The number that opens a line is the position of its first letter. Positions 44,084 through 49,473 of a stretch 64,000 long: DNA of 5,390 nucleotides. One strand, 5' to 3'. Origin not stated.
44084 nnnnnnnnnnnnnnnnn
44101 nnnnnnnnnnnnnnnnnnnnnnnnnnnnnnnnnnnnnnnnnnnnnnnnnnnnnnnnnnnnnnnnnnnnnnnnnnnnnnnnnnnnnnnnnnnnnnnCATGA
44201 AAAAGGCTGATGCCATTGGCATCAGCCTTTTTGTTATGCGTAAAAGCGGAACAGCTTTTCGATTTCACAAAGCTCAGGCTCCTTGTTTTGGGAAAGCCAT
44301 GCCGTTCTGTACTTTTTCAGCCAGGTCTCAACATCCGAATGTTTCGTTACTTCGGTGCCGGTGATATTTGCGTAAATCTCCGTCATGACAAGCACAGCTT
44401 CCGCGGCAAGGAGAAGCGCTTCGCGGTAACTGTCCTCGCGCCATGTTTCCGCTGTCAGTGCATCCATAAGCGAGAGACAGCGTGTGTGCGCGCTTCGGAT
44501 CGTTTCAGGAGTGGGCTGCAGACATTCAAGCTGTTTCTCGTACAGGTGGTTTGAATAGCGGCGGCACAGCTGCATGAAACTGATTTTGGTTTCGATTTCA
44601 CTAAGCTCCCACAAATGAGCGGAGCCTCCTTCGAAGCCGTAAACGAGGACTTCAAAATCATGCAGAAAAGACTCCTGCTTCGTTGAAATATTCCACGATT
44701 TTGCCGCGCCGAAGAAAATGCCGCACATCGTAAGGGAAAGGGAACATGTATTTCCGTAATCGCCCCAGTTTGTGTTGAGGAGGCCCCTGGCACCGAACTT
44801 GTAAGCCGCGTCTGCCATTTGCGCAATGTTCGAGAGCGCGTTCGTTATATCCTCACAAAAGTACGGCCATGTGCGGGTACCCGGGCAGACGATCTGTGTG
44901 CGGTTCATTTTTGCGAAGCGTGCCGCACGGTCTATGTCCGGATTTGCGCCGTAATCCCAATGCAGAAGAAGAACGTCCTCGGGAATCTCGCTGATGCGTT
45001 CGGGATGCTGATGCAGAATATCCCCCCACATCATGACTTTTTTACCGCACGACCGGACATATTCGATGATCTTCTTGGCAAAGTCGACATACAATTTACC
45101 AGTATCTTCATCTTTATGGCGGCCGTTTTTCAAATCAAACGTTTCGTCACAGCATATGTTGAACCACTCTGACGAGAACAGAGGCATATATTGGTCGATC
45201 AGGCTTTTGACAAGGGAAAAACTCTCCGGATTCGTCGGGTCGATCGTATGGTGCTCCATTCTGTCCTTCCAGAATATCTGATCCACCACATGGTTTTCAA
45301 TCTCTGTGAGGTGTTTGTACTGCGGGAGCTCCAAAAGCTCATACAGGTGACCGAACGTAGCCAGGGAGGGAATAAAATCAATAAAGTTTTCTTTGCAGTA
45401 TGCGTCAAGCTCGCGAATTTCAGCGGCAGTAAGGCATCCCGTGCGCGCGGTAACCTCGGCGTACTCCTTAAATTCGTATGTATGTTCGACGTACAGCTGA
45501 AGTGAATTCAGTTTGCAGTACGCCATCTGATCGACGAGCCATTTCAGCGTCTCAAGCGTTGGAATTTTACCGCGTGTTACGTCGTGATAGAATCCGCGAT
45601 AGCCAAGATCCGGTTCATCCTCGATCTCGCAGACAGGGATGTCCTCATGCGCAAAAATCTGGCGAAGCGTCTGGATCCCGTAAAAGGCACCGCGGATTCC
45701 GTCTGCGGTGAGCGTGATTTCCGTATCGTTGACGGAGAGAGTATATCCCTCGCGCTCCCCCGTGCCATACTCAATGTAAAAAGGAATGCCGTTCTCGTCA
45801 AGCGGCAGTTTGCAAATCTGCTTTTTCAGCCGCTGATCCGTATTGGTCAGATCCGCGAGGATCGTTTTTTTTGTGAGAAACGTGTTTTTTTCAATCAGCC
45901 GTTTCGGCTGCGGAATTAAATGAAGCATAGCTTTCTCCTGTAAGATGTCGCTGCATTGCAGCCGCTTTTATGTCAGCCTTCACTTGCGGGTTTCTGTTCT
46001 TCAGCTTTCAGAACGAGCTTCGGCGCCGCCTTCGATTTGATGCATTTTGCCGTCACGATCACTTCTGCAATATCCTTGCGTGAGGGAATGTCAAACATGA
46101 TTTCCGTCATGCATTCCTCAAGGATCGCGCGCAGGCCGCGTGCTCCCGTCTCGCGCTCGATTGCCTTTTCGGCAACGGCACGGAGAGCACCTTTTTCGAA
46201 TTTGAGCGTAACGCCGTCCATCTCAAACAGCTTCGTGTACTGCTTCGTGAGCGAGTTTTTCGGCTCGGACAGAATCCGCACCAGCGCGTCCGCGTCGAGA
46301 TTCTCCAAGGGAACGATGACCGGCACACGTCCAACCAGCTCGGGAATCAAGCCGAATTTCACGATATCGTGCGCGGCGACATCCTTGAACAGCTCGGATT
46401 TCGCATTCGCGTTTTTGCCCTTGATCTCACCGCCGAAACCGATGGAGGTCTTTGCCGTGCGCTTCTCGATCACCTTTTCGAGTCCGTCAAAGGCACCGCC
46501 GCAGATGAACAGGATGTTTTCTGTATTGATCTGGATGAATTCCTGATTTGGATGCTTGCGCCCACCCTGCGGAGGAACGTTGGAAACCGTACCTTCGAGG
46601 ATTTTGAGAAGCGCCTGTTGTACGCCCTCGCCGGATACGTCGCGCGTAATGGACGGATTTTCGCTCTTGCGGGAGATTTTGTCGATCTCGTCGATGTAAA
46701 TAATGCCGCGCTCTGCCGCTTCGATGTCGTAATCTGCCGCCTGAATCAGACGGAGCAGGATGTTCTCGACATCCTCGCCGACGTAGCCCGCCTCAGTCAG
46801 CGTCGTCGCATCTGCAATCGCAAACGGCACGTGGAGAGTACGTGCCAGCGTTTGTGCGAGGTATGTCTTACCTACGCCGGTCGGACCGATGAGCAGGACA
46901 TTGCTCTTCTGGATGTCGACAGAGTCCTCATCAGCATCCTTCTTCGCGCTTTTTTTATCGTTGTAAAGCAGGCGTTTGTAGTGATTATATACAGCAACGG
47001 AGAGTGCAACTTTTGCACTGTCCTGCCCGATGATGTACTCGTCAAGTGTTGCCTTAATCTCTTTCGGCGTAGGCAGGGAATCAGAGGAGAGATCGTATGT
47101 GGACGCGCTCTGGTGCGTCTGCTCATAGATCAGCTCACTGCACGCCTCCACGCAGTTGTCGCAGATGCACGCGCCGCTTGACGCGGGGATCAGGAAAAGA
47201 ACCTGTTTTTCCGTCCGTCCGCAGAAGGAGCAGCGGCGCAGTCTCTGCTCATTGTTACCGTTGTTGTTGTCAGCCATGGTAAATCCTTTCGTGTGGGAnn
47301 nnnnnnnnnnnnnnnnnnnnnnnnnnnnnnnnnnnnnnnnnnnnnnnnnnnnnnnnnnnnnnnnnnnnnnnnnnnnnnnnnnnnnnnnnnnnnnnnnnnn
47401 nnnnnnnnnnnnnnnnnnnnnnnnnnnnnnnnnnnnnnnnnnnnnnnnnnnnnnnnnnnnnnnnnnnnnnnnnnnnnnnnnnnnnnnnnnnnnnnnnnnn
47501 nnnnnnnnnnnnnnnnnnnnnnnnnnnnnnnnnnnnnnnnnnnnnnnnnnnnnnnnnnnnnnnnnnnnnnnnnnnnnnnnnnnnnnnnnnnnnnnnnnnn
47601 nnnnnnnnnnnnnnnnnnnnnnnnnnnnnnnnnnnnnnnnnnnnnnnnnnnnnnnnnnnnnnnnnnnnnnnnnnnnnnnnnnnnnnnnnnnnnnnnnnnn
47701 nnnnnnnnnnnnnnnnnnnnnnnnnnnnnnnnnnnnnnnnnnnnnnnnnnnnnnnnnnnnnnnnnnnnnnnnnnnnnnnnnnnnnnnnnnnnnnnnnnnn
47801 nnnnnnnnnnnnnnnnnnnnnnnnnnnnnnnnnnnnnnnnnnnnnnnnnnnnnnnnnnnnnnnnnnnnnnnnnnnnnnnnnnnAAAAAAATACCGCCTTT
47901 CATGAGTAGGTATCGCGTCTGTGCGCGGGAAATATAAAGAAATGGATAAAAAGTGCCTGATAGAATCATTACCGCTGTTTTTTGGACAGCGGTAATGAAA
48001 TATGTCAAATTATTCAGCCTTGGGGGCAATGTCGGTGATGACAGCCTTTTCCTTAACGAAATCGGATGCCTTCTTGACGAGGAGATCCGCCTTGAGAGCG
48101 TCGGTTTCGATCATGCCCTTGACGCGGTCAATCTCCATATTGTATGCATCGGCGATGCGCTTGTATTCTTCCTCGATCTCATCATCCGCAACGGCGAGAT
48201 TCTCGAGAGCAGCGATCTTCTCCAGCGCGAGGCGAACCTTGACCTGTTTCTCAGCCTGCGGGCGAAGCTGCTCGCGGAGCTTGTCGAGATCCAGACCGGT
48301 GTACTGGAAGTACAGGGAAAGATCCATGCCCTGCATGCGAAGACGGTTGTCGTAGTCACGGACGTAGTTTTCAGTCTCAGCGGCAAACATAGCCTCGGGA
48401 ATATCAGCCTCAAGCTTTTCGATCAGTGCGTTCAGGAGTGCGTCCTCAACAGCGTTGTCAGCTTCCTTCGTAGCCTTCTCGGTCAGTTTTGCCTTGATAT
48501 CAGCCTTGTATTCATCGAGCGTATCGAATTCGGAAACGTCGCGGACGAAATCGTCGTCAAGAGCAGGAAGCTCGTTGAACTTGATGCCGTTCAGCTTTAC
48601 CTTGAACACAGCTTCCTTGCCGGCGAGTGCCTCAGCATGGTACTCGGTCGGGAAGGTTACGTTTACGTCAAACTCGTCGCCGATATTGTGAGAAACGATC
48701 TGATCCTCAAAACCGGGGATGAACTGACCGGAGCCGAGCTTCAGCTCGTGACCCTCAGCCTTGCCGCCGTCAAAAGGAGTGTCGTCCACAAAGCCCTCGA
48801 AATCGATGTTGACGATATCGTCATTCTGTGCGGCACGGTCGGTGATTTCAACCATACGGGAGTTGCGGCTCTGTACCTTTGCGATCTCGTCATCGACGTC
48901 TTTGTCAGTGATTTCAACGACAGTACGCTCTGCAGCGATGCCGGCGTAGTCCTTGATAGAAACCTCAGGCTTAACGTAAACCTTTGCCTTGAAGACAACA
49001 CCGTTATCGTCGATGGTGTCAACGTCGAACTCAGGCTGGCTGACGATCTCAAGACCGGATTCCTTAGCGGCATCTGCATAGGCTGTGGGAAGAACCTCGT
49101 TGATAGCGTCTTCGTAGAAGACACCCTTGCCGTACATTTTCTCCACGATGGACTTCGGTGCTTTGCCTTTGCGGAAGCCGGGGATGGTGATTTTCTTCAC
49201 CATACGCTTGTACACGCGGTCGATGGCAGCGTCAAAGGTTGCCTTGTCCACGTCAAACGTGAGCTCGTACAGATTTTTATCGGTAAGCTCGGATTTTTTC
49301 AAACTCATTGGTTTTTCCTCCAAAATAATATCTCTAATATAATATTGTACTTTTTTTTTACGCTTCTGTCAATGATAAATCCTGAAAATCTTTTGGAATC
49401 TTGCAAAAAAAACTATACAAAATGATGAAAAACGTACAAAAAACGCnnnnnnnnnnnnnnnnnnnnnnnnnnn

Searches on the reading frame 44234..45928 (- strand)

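Call 8: search_protein_families(library=pfam, proteins=[window:44234-45928:-], max_evalue=0.001)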
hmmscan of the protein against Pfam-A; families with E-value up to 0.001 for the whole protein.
window:44234-45928:- (564 aa): 2 families
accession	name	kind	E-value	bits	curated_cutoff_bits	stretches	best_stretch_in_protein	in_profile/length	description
PF00728.28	Glyco_hydro_20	-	5.2e-18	65.9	22.3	1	110-349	3-261/348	Glycosyl hydrolase family 20, catalytic domain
PF02838.20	Glyco_hydro_20b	-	1.1e-11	46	26.1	1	54-104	70-123/124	Glycosyl hydrolase family 20, domain 2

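Call 27: search_protein_families(library=ncbifam, proteins=[window:44234-45928:-], max_evalue=0.00001)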
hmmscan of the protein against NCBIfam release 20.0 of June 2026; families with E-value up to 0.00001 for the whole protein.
window:44234-45928:- (564 aa): 1 family
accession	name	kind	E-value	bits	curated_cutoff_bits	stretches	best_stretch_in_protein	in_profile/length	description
NF041654.1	GlcNAcase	equivalog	1.5e-11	43.6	1000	1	58-113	93-148/732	beta-N-acetylglucosaminidase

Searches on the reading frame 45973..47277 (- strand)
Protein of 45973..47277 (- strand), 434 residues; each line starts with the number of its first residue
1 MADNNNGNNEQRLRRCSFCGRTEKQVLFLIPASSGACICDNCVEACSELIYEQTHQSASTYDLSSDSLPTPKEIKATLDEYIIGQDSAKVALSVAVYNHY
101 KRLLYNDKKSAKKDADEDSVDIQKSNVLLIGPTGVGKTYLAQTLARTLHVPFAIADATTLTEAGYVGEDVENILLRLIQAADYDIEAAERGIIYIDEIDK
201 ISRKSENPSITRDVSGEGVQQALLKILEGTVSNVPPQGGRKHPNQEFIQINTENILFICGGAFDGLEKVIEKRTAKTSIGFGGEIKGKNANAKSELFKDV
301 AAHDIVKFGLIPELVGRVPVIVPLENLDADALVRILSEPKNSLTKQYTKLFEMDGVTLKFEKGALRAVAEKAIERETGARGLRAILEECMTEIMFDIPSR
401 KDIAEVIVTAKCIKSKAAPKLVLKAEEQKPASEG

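Call 8: search_protein_families(library=pfam, proteins=[window:45973-47277:-], max_evalue=0.001)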
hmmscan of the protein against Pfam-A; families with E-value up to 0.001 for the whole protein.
window:45973-47277:- (434 aa): 14 families
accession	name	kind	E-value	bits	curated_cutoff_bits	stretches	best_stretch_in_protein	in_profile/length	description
PF07724.20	AAA_2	-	2.4e-34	119.2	27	1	124-321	3-166/166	AAA domain (Cdc48 subfamily)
PF00004.35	AAA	-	3.6e-16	60.2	21.2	1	127-244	1-99/131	ATPase family associated with various cellular activities (AAA)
PF06689.19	zf-C4_ClpX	-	1.2e-14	54.3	27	1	15-52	2-39/39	ClpX C4-type zinc finger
PF10431.15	ClpB_D2-small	-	2.7e-10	40.6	21.9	1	327-405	1-75/81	C-terminal, D2-small domain, of ClpB protein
PF07728.20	AAA_5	-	1.5e-06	28.7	22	1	126-203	1-80/139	AAA domain (dynein-related subfamily)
PF13401.12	AAA_22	-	4.9e-06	27.3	27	1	124-203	5-98/130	AAA domain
PF05496.18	RuvB_N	-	8.4e-06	26.1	27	1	125-206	34-101/159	Holliday junction DNA helicase RuvB P-loop domain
PF00493.29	MCM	-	5.9e-05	22.7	23.3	1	111-205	44-137/224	MCM P-loop domain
PF01695.23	IstB_IS21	-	8.6e-05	22.6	24.1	1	123-145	91-113/238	IstB-like ATP binding protein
PF13173.12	AAA_14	-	0.00011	22.6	27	1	125-203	3-76/129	AAA domain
PF00158.32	Sigma54_activat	-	0.00014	22.1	20.2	0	118-146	16-44/168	Sigma-54 interaction domain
PF01078.27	Mg_chelatase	-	0.0002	21.3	20.3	0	125-148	23-46/207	Magnesium chelatase, subunit ChlI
PF14532.12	Sigma54_activ_2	-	0.00021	22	25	1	119-204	16-84/138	Sigma-54 interaction domain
PF13191.12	AAA_16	-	0.00026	22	32.6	1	124-151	24-51/167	AAA ATPase domain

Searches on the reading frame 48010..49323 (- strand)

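Call 27: search_protein_families(library=ncbifam, proteins=[window:48010-49323:-], max_evalue=0.00001)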
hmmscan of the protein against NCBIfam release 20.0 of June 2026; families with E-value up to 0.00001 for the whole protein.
window:48010-49323:- (437 aa): 1 family
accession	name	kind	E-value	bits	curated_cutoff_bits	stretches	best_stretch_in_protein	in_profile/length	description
TIGR00115.1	tig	equivalog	1.8e-130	435.4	180.2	1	20-423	4-409/410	trigger factor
